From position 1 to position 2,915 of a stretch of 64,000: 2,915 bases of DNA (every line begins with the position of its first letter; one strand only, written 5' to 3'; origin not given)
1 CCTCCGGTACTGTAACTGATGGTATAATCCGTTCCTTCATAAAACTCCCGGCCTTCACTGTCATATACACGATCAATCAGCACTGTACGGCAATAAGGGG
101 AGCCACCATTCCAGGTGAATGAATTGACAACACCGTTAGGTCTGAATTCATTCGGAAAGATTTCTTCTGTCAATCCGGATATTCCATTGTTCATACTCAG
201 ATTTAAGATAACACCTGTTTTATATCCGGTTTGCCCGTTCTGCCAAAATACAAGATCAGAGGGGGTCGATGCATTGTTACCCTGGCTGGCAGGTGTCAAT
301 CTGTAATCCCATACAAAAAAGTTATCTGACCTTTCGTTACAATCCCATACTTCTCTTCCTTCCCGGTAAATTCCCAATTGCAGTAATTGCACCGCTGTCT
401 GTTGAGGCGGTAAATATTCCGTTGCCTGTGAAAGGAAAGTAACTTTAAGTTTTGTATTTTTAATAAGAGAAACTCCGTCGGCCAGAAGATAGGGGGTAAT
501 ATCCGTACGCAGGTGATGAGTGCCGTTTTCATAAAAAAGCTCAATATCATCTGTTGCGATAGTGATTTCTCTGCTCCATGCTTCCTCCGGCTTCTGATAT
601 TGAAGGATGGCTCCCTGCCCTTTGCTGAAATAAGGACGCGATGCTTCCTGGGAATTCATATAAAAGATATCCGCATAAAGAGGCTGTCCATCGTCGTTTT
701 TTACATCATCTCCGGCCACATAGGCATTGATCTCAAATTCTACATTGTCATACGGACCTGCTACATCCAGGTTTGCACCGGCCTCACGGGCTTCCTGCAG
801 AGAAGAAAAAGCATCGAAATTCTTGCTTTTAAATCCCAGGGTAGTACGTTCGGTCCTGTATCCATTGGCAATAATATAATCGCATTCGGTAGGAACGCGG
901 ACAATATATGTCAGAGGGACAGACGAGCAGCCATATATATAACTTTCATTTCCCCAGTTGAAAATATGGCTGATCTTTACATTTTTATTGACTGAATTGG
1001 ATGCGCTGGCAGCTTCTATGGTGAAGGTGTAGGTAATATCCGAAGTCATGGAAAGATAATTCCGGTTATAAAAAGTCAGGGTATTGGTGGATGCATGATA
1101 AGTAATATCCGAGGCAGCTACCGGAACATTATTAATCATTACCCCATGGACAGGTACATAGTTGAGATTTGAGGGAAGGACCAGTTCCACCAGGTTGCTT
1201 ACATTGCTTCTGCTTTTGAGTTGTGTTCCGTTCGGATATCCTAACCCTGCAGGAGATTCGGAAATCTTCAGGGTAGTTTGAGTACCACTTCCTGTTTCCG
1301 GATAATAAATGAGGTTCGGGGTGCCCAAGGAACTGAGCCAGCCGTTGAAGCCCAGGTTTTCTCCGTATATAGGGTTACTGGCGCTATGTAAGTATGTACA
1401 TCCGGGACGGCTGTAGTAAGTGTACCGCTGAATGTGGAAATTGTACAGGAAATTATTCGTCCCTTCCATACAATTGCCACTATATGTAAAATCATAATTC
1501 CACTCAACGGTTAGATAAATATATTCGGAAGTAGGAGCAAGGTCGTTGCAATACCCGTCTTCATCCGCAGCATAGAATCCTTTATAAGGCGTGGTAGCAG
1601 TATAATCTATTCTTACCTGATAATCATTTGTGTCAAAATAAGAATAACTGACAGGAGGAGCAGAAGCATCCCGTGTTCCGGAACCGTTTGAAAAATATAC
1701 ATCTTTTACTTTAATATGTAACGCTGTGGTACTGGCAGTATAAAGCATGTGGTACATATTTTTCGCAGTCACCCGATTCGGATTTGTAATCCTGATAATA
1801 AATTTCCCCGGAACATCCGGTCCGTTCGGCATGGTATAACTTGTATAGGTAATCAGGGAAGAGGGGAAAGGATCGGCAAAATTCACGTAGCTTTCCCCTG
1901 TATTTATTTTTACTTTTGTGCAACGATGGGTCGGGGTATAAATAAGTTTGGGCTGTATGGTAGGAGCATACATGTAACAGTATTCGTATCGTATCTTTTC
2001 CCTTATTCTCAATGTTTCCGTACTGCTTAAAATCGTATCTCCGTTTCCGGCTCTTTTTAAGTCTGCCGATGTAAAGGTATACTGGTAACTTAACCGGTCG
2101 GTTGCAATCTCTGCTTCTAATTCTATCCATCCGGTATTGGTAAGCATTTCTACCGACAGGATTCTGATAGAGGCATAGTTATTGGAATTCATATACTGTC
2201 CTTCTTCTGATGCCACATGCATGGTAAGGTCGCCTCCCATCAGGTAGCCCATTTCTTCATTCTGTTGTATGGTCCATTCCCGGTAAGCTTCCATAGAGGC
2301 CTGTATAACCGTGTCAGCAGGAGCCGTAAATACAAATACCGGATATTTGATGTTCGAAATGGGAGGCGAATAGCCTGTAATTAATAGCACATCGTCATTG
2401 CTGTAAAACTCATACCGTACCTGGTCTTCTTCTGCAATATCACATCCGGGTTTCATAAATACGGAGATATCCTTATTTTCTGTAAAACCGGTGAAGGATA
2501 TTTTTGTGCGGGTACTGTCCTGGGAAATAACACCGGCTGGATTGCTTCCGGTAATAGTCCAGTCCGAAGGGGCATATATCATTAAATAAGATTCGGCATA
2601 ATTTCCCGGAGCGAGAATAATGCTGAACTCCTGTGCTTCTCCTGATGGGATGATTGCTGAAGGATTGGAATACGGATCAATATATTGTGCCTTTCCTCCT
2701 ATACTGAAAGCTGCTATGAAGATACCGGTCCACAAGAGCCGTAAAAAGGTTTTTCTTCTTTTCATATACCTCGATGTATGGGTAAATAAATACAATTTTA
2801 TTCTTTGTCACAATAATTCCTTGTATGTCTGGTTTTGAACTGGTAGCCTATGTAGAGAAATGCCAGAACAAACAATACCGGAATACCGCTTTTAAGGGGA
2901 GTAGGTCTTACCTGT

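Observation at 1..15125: Tandem, diverged three-gene T9SS-cargo cassette (LRR protein / small sorting-signal-like protein / giant surface protein)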

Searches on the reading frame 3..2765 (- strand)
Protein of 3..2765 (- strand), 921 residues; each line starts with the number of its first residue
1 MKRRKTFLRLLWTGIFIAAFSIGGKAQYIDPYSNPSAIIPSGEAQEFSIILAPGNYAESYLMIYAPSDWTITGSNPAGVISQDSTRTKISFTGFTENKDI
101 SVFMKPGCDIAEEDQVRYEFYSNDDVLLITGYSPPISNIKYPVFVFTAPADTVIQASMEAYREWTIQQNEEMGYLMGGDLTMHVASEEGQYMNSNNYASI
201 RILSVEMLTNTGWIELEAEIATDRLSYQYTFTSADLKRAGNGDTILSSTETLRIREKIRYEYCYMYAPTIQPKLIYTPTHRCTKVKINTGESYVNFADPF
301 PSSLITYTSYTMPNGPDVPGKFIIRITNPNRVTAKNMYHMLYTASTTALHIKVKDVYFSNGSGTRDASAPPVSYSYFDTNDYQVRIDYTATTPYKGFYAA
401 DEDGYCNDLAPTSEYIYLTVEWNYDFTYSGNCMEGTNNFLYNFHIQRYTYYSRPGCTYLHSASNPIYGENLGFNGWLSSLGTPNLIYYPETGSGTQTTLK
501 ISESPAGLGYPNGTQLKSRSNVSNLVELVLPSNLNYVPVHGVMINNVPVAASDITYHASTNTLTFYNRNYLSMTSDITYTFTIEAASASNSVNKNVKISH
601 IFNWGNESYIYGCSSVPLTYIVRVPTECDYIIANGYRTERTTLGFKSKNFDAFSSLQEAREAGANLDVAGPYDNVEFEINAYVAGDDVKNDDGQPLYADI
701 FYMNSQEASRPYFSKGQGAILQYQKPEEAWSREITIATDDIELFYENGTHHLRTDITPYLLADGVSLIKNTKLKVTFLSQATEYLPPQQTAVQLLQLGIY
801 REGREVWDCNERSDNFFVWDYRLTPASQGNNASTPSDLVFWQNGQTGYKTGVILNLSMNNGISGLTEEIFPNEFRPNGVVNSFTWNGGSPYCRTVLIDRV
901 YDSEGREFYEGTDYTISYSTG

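Call 10: search_protein_families(library=pfam, proteins=[window:3-2765:-], max_evalue=0.1)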
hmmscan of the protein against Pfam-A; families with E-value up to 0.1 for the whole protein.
window:3-2765:- (921 aa): 0 families
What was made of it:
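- No Pfam LRR model hits (call 10).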

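Call 11: search_protein_families(library=ncbifam, proteins=[window:3-2765:-], max_evalue=0.1)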
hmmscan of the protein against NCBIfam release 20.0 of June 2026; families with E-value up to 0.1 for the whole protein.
window:3-2765:- (921 aa): 0 families
